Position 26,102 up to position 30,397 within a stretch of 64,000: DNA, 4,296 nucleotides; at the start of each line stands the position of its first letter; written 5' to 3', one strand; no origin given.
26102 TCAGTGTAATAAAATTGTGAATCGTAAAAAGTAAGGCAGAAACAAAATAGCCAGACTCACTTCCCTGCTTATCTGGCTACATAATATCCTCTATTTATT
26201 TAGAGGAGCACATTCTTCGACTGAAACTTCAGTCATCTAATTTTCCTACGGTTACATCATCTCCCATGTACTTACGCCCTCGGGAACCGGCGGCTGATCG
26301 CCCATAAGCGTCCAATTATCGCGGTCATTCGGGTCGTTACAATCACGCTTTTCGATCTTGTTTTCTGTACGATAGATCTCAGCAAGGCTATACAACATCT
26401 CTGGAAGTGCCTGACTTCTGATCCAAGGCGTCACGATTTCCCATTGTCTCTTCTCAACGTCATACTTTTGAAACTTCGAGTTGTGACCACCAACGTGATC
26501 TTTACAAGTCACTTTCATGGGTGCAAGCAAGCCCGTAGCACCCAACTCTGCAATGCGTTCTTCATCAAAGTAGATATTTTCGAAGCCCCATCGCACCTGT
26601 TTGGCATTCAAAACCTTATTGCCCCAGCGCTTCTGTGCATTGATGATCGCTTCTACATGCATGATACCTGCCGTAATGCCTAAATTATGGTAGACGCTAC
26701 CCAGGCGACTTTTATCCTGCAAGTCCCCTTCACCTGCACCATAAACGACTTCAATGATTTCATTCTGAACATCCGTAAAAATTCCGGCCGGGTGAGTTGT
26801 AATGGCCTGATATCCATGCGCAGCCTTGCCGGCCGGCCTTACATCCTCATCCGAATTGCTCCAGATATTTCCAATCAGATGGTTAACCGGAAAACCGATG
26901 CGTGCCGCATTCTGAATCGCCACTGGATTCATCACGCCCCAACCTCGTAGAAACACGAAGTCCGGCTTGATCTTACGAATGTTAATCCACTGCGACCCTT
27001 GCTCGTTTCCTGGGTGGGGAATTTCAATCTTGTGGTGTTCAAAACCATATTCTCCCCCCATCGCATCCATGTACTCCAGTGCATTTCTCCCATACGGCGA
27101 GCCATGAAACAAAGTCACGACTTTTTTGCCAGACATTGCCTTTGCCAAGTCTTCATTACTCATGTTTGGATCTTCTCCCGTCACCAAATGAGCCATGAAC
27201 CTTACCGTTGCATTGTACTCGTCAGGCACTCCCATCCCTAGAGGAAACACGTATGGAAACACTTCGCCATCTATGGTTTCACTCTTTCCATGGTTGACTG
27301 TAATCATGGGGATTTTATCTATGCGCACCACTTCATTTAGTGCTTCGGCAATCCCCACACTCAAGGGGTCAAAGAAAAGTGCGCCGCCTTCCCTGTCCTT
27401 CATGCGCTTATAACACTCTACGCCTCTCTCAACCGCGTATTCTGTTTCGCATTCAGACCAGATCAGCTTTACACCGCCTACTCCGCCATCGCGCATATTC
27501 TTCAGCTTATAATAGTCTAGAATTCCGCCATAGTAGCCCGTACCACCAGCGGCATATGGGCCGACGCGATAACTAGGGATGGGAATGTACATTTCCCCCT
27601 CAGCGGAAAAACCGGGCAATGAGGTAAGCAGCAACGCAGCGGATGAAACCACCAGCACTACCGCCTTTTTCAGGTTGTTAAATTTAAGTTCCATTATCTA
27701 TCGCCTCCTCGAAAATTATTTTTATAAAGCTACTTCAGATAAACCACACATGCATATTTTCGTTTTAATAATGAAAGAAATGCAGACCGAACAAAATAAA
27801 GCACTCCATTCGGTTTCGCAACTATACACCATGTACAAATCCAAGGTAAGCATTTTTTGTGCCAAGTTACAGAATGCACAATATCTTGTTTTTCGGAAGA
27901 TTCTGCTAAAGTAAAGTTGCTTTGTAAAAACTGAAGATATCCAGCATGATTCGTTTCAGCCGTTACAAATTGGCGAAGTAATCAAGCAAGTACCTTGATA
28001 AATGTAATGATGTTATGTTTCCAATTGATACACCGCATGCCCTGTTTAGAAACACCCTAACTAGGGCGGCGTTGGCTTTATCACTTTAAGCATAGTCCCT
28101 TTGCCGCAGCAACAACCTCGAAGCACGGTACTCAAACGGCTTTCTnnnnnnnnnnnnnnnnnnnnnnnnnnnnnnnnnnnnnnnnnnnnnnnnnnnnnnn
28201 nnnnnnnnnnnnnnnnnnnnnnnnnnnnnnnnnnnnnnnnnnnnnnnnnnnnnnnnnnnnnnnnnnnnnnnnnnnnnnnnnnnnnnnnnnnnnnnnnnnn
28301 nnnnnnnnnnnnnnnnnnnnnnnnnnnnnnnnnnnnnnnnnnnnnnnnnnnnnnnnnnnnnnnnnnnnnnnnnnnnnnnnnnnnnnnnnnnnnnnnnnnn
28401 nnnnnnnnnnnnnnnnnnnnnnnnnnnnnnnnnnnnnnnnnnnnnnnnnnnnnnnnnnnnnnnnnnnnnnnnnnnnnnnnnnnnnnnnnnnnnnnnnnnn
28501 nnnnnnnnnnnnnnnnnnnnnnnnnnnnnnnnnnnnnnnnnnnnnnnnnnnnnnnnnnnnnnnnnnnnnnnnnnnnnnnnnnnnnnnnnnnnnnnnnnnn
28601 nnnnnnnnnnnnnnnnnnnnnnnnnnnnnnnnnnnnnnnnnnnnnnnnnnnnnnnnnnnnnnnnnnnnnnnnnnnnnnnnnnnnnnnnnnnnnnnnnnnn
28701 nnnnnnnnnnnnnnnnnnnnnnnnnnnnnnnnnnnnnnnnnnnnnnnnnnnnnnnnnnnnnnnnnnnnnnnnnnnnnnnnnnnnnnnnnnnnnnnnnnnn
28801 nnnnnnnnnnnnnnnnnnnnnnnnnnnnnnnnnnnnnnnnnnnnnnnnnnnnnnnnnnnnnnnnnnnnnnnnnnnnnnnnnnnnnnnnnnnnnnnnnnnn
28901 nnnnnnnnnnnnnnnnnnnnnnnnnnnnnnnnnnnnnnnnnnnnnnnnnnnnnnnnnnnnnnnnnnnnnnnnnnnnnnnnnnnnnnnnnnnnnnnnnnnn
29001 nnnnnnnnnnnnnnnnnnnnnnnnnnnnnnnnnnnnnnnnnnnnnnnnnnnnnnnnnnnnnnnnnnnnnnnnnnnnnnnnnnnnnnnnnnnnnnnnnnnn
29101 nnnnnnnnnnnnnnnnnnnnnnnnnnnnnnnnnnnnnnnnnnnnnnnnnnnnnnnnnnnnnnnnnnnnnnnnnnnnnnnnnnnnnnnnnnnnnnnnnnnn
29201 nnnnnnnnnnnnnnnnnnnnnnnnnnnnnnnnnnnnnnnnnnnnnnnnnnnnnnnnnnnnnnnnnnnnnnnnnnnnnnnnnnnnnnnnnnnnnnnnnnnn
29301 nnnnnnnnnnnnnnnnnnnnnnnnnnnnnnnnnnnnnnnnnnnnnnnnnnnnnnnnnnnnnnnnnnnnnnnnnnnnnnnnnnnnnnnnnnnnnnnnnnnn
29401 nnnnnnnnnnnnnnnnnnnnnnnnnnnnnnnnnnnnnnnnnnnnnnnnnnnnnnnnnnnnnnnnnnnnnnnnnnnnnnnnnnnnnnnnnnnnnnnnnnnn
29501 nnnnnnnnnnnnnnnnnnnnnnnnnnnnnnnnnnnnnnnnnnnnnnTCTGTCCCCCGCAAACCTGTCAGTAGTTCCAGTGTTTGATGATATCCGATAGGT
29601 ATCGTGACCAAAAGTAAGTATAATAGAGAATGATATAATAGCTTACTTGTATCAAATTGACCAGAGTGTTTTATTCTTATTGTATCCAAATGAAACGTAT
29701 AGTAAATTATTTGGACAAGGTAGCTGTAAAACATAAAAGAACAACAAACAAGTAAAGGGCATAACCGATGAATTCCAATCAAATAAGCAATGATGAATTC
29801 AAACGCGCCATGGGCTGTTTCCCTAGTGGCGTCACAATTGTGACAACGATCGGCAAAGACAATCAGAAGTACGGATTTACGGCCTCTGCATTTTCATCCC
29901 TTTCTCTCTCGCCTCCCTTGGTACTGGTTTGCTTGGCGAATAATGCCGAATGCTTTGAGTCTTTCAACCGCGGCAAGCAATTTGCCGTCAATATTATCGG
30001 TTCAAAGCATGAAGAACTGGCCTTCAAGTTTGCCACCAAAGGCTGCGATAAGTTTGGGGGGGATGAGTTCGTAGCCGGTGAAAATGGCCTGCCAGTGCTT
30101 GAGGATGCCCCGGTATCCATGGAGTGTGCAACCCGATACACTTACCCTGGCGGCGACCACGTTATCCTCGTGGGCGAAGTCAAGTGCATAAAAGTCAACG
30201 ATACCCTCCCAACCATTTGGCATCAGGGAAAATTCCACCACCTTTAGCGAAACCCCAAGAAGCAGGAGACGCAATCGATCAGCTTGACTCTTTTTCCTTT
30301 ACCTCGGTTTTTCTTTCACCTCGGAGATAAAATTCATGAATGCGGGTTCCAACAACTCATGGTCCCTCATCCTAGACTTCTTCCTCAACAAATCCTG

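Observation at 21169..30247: Sigma-54-controlled organosulfur/flavin island: ribBA, EF-Ts-N-like miniprotein, SfnG-like monooxygenase, SsuE-like reductase, acidic ORF, OsmC, orphan LivK-type binding protein, orphan NtrC-type regulator, HpaC-like flavin reductase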

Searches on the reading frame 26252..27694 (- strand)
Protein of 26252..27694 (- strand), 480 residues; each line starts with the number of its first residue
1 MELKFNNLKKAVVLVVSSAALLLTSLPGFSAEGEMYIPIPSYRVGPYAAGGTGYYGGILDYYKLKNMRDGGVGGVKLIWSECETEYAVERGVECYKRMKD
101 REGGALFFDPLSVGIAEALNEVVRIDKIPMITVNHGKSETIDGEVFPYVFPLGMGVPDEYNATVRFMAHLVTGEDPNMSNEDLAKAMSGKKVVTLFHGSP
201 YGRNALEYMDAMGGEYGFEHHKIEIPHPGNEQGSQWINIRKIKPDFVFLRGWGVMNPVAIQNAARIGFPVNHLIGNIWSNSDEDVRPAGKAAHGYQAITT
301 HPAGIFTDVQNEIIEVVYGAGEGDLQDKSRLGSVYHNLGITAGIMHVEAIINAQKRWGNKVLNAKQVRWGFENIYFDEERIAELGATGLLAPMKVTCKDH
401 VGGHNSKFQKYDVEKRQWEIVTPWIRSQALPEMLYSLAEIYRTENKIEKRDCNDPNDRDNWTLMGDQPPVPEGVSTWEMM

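Call 3: search_protein_families(library=pfam, proteins=[window:26252-27694:-], max_evalue=0.01)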
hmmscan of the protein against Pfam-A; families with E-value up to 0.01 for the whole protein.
window:26252-27694:- (480 aa): 1 family
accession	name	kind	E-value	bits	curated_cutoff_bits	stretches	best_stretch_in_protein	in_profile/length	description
PF13458.12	Peripla_BP_6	-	1.6e-29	104.1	31.7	1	37-409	4-336/343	Periplasmic binding protein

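Call 4: search_protein_families(library=ncbifam, proteins=[window:26252-27694:-], max_evalue=0.01)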
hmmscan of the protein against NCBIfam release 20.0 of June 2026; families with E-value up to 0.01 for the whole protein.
window:26252-27694:- (480 aa): 0 families

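Call 29: search_solved_structures(query=window:26252-27694:-, max_evalue=0.01, show_alignments=1)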
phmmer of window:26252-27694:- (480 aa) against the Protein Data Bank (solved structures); distinct sequences matched with E-value up to 0.01: 3.
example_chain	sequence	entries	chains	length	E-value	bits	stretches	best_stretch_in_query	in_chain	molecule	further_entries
4ru0_A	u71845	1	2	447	6.1e-110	371.1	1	13-454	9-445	Putative branched-chain amino acid ABC transporter, periplasmic branched-chain amino acid-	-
3lkb_A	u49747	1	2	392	7.9e-05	24.4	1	181-358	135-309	Probable branched-chain amino acid ABC transporter, amino acid binding protein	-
7on7_A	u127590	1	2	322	7.9e-05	24.4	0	401-424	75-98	SAKe6BE-L2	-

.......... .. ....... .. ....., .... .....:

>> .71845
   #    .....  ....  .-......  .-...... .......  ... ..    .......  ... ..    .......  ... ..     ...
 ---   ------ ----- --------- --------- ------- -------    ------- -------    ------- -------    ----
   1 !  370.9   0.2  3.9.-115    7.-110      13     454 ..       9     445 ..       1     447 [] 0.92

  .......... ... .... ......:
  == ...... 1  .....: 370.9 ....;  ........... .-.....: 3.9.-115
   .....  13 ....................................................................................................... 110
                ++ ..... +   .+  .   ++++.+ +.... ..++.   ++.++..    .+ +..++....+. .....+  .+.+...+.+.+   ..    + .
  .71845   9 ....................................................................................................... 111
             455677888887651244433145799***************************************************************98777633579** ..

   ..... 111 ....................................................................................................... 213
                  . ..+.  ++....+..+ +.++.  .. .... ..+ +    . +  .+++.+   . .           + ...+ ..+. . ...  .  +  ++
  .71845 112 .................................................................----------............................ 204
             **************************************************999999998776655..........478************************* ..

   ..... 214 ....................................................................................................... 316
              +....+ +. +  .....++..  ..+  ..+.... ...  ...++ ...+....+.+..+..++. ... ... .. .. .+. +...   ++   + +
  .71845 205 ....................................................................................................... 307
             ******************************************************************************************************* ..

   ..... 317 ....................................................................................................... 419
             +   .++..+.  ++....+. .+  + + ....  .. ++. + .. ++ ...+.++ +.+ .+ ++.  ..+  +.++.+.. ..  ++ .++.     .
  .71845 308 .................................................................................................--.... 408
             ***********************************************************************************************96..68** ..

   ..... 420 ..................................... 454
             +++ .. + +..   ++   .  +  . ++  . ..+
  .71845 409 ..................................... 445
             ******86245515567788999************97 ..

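Call 32: find_homologous_proteins(query=window:26252-27694:-, max_evalue=1e-10)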
Query window:26252-27694:- (480 aa): 6303 proteins with E <= 1e-10 among 8000 candidates; the best 120 are listed.
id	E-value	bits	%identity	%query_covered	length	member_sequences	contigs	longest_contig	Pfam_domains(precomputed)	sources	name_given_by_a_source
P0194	6.3e-287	970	88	98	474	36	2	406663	PF13458.13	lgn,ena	-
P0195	1.2e-267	906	84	94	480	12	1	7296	PF13458.13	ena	-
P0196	2.9e-259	879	79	99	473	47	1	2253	PF13458.13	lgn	-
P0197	2.4e-258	876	80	99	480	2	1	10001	PF13458.13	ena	-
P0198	6.6e-253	858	78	97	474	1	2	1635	PF13458.13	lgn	-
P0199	1.2e-252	857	78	98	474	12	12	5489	PF13458.13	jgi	jgi:branched-chain amino acid transport system substrate-binding protein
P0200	2.2e-251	853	78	98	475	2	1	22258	PF13458.13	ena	-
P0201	3.9e-250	848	77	99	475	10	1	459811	PF13458.13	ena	-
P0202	1.5e-248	843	77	98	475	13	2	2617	PF13458.13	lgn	-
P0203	7.3e-246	834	75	98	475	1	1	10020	PF13458.13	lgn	-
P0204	3.5e-242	822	73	100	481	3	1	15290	PF13458.13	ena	-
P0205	3.1e-194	664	61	98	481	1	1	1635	PF13458.13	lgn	-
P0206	1.9e-188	645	62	93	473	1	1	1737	PF13458.13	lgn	-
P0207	1.9e-182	625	83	68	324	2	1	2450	PF13458.13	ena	-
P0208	1.2e-179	616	61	94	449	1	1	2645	PF13458.13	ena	-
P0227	2.6e-176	605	59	95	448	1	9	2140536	PF13458.13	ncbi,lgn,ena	-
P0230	5.6e-176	604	59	94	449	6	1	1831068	PF13458.13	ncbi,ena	-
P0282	4.5e-153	528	52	95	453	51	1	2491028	PF13458.13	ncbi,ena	-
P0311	1.7e-144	500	51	89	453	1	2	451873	PF13458.13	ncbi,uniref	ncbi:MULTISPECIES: ABC transporter substrate-binding protein [Paraburkholderia]|uniref:ABC transport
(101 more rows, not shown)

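Call 34: find_encoding_contigs(protein=P0230, flank=10000, max_places=3)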
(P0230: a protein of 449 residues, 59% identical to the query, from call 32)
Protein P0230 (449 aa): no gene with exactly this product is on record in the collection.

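Call 35: find_encoding_contigs(protein=P0227, flank=10000, max_places=3)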
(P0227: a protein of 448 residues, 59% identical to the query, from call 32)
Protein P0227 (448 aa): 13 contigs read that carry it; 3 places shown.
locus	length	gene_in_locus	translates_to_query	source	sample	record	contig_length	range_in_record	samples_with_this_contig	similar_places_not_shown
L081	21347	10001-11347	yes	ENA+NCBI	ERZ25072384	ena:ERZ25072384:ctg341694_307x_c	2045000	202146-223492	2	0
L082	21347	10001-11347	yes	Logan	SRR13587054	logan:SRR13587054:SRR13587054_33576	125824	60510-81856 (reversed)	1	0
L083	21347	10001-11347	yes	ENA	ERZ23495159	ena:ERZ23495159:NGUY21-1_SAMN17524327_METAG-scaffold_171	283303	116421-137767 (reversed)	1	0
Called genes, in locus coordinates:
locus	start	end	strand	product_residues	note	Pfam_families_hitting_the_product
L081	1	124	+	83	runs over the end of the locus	PF02609:Exonuc_VII_S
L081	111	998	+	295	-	PF00348:polyprenyl_synt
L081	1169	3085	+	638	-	PF13292:DXP_synthase_N, PF02775:TPP_enzyme_C (faint), PF02779:Transket_pyr, PF02780:Transketolase_C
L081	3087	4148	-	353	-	PF06804:BamC_C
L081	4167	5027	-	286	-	PF00701:DHDPS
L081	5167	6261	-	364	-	PF01594:AI-2E_transport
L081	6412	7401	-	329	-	PF00126:HTH_1, PF12849:PBP_like_2 (weak), PF03466:LysR_substrate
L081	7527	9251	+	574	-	PF00587:tRNA-synt_2b, PF04073:tRNA_edit, PF03129:HGTP_anticodon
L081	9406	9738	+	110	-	PF13698:DUF4156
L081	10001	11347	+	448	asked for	PF13458:Peripla_BP_6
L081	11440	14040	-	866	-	PF02861:Clp_N, PF23569:NBD_SMAX1 (weak), PF00004:AAA, PF17871:AAA_lid_9, PF07724:AAA_2, PF00004:AAA, PF07728:AAA_5, PF10431:ClpB_D2-small, +9 more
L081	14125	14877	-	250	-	PF02578:Cu-oxidase_4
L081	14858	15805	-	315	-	PF01479:S4 (weak), PF00849:PseudoU_synth_2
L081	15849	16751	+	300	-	PF13512:TPR_18, PF13525:YfiO, PF13174:TPR_6 (faint), PF13432:TPR_16 (faint)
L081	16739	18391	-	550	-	PF00795:CN_hydrolase, PF02540:NAD_synthase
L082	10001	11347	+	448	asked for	PF13458:Peripla_BP_6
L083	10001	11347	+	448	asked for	PF13458:Peripla_BP_6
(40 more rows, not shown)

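Call 42: find_encoding_contigs(protein=P0311, flank=10000, max_places=2)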
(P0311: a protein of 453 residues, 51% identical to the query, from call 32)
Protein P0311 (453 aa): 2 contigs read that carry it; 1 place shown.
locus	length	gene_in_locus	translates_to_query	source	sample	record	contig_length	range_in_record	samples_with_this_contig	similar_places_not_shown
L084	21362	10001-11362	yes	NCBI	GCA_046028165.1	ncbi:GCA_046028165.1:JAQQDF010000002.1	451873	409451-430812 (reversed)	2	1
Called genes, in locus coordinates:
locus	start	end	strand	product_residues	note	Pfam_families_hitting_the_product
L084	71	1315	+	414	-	PF02771:Acyl-CoA_dh_N, PF02770:Acyl-CoA_dh_M, PF08028:Acyl-CoA_dh_2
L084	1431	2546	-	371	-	PF00158:Sigma54_activat, PF14532:Sigma54_activ_2, PF07728:AAA_5, PF25601:AAA_lid_14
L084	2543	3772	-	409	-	PF02771:Acyl-CoA_dh_N, PF02770:Acyl-CoA_dh_M (weak), PF08028:Acyl-CoA_dh_2, PF00441:Acyl-CoA_dh_1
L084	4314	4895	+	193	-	PF02525:Flavodoxin_2 (weak), PF03358:FMN_red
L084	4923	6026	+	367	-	PF00296:Bac_luciferase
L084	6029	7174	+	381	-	PF00501:AMP-binding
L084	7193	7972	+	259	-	PF00005:ABC_tran, PF13304:AAA_21 (faint), PF12399:BCA_ABC_TP_C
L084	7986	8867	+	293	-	PF02653:BPD_transp_2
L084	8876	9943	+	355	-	PF02653:BPD_transp_2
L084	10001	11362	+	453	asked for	PF13458:Peripla_BP_6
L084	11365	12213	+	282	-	PF00005:ABC_tran, PF13304:AAA_21 (faint)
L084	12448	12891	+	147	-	-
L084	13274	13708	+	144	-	PF08818:DUF1801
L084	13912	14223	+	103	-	-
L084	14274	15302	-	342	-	PF00579:tRNA-synt_1b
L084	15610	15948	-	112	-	-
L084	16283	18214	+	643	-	PF00990:GGDEF, PF00563:EAL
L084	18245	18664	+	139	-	-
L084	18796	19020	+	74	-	-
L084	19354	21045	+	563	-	PF16655:PhoD_N (weak), PF16656:Pur_ac_phosph_N, PF00149:Metallophos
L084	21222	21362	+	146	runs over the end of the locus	-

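Call 43: find_encoding_contigs(protein=P0282, flank=10000, max_places=2)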
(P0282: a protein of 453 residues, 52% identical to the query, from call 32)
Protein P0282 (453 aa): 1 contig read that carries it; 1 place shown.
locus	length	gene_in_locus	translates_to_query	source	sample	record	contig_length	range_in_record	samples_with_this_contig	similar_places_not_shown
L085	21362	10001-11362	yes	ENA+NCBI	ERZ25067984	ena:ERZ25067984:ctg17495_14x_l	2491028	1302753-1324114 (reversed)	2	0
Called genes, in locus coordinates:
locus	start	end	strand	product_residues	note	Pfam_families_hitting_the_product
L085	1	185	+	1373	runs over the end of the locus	PF04997:RNA_pol_Rpb1_1, PF00623:RNA_pol_Rpb1_2, PF04983:RNA_pol_Rpb1_3, PF05000:RNA_pol_Rpb1_4, PF04998:RNA_pol_Rpb1_5, PF01551:Peptidase_M23 (faint), PF21668:RPOC_hybrid (faint)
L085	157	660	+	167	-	PF01451:LMWPc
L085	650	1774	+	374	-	PF00155:Aminotran_1_2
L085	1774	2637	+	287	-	PF03807:F420_oxidored, PF02153:PDH_N, PF20463:PDH_C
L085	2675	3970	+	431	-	PF00275:EPSP_synthase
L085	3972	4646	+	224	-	PF02224:Cytidylate_kin, PF13189:Cytidylate_kin2 (weak), PF13238:AAA_18 (faint)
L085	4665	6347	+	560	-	PF17092:PCB_OB (faint), PF21710:Spt6_S1 (faint), PF23459:S1_RRP5 (faint), PF00575:S1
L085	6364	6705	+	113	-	PF18291:HU-HIG, PF00216:Bac_DNA_binding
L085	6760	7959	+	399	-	PF07719:TPR_2 (faint), PF13174:TPR_6 (faint), PF13424:TPR_12 (faint), PF13428:TPR_14 (faint), PF14559:TPR_19 (faint), PF18551:TackOD1 (faint), PF18073:Zn_ribbon_LapB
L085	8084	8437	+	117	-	PF12836:HHH_3, PF00633:HHH (faint)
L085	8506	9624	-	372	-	PF02353:CMAS, PF13489:Methyltransf_23, PF08241:Methyltransf_11, PF08242:Methyltransf_12, PF13649:Methyltransf_25, PF13847:Methyltransf_31 (weak)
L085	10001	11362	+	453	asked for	PF13458:Peripla_BP_6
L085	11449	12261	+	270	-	PF00005:ABC_tran, PF13304:AAA_21 (faint)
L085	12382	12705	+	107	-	PF00462:Glutaredoxin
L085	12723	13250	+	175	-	PF00719:Pyrophosphatase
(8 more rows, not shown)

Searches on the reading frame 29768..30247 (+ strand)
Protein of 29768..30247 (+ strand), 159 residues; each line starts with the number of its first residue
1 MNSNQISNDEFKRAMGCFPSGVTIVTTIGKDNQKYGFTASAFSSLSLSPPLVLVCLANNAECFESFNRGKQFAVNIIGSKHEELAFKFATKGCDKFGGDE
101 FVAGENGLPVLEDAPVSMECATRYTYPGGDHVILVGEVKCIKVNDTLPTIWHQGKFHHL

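Call 3: search_protein_families(library=pfam, proteins=[window:29768-30247:+], max_evalue=0.01)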
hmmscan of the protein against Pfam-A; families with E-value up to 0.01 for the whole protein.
window:29768-30247:+ (159 aa): 1 family
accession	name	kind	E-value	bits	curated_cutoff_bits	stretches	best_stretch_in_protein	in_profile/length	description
PF01613.24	Flavin_Reduct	-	5.4e-37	127.7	27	1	15-158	1-151/153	Flavin reductase like domain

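Call 4: search_protein_families(library=ncbifam, proteins=[window:29768-30247:+], max_evalue=0.01)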
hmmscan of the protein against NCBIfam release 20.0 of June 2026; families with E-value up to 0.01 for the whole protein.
window:29768-30247:+ (159 aa): 8 families
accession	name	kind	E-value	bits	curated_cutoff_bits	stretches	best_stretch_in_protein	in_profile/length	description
NF045919.1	HphnlacHdxRed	equivalog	1.3e-33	116.4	340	1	4-156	3-155/309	p-hydroxyphenylacetate 3-hydroxylase reductase component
NF042921.1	HpaC_Thermus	equivalog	1.7e-33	115.8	200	1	8-157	2-147/150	4-hydroxyphenylacetate 3-monooxygenase reductase subunit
NF045630.1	monooxsub_HsaB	equivalog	3.1e-32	111.9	230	1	4-157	3-157/186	3-hydroxy-9,10-secoandrosta-1,3,5(10)-triene-9,17-dione monooxygenase reductase subunit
NF052639.1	FlvnRedFerAPor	equivalog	1.1e-30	106.4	260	1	9-157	5-153/158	flavin reductase FerA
TIGR03615.1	RutF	equivalog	7e-26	91.1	254.75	1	8-155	3-152/156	NADH-dependent FMN reductase RutF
NF045733.1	StyMonoxStyB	equivalog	4.5e-22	78.6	200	1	10-158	3-148/150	styrene monooxygenase NADH-dependent flavin reductase subunit StyB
TIGR02296.1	HpaC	equivalog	7.8e-17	61.7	205.95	1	11-158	1-152/154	4-hydroxyphenylacetate 3-monooxygenase, reductase component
NF012030.0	PRK15486.1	equivalog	1e-12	48.1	315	1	10-157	9-160/170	4-hydroxyphenylacetate 3-monooxygenase reductase subunit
